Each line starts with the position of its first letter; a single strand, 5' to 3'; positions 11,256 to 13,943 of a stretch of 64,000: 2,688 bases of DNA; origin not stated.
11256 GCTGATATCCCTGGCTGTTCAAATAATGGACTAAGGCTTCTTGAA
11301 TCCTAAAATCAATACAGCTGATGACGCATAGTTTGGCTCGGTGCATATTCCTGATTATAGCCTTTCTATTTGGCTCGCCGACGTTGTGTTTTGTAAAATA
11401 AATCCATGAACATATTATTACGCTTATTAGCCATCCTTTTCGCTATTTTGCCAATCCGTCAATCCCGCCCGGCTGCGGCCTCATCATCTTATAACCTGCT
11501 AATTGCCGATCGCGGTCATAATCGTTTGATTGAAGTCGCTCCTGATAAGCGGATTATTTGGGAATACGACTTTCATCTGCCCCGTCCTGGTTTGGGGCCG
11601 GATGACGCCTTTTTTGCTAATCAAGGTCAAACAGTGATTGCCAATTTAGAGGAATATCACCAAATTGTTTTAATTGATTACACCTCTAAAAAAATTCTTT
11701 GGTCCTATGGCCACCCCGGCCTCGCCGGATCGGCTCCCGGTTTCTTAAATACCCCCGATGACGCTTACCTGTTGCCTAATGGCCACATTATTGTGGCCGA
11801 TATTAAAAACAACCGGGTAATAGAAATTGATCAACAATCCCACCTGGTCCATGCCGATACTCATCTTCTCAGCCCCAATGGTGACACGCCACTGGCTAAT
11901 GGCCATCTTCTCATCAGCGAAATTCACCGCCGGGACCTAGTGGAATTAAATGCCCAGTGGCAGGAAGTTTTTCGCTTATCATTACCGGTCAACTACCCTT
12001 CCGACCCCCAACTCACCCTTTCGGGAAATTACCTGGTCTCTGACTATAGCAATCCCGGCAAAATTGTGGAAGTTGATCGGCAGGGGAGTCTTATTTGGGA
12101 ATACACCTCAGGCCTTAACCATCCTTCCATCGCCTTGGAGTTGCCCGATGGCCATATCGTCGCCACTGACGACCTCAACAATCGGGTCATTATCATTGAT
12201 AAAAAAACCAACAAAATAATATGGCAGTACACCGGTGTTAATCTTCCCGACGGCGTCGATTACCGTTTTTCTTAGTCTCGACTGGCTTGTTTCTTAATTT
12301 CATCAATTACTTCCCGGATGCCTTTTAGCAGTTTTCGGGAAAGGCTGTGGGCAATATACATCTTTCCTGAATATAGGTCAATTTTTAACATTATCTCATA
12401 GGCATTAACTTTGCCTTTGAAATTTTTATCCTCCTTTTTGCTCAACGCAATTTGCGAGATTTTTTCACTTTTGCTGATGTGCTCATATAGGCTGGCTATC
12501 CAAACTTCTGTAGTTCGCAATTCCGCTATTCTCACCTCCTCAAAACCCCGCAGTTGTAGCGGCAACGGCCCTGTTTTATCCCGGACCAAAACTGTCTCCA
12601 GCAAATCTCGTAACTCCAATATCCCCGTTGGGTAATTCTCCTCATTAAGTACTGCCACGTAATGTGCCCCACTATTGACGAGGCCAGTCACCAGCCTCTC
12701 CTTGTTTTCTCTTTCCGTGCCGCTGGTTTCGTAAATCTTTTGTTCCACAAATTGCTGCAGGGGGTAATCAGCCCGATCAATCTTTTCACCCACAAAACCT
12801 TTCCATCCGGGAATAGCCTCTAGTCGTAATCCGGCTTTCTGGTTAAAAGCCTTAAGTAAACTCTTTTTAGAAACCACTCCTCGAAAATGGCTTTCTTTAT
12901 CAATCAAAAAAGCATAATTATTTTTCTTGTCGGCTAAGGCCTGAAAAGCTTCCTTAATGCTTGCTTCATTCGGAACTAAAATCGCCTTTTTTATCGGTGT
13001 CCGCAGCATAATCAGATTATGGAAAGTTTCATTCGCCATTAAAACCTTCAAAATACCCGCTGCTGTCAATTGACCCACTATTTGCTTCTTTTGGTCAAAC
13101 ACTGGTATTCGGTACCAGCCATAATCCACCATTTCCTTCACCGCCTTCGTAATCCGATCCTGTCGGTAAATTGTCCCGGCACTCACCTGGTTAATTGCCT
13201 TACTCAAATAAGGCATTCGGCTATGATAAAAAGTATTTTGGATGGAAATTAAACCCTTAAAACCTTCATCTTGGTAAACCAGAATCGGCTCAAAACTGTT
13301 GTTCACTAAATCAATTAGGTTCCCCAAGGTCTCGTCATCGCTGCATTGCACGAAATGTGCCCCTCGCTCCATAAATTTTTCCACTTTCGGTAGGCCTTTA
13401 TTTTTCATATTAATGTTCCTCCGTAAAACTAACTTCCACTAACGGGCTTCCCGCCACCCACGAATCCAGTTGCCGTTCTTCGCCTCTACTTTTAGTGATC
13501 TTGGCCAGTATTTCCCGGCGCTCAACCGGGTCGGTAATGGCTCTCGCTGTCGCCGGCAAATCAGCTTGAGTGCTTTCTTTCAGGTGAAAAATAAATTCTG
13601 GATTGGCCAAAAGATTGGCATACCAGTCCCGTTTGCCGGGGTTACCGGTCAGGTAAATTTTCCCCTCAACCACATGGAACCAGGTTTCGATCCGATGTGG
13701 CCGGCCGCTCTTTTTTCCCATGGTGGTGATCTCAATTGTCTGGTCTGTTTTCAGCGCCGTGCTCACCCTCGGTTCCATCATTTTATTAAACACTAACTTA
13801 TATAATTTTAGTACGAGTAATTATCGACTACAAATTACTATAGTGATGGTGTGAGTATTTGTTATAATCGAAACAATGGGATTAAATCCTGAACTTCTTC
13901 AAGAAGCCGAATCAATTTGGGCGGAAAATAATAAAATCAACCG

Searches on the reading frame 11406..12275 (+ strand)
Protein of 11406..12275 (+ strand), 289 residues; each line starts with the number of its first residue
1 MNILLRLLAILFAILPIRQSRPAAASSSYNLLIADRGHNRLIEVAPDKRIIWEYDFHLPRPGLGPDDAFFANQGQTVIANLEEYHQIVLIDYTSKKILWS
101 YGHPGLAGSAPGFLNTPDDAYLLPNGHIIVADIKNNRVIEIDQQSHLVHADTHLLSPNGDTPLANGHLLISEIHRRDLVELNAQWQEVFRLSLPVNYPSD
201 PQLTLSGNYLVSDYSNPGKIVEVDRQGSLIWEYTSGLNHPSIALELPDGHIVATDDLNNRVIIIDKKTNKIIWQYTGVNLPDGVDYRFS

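Call 14: search_protein_families(library=pfam, proteins=[window:11406-12275:+], max_evalue=0.001)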
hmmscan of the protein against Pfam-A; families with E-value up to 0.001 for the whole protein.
window:11406-12275:+ (289 aa): 3 families
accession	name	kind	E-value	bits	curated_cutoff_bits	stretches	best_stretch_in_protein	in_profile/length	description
PF13360.13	PQQ_2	-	1.3e-08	35.2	27.6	1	48-236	13-147/233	Outer membrane protein assembly factor BamB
PF01436.27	NHL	-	6e-07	29.6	20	0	114-138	1-25/28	NHL repeat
PF14269.12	Arylsulfotran_2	-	0.00022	21.2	27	0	204-235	270-300/301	Arylsulfotransferase (ASST)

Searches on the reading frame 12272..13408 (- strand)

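Call 14: search_protein_families(library=pfam, proteins=[window:12272-13408:-], max_evalue=0.001)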
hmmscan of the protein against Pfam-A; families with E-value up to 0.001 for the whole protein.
window:12272-13408:- (378 aa): 1 family
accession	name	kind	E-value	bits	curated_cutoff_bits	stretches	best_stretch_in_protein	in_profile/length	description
PF00571.33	CBS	-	7e-18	65.1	24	2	79-124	11-56/57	CBS domain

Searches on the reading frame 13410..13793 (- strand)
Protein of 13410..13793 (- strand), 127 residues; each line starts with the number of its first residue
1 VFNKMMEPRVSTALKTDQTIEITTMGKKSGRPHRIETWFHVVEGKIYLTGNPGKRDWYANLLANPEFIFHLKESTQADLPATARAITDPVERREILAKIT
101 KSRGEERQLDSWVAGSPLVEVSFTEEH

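Call 14: search_protein_families(library=pfam, proteins=[window:13410-13793:-], max_evalue=0.001)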
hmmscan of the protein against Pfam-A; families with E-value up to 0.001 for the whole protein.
window:13410-13793:- (127 aa): 2 families
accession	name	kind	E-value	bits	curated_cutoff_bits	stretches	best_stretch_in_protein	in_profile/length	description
PF04075.20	F420H2_quin_red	-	4.7e-07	30.4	22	1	8-96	14-101/130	F420H(2)-dependent quinone reductase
PF01243.27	PNPOx_N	-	5.5e-05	24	28.1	1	7-103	2-93/120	Pyridoxamine 5'-phosphate oxidase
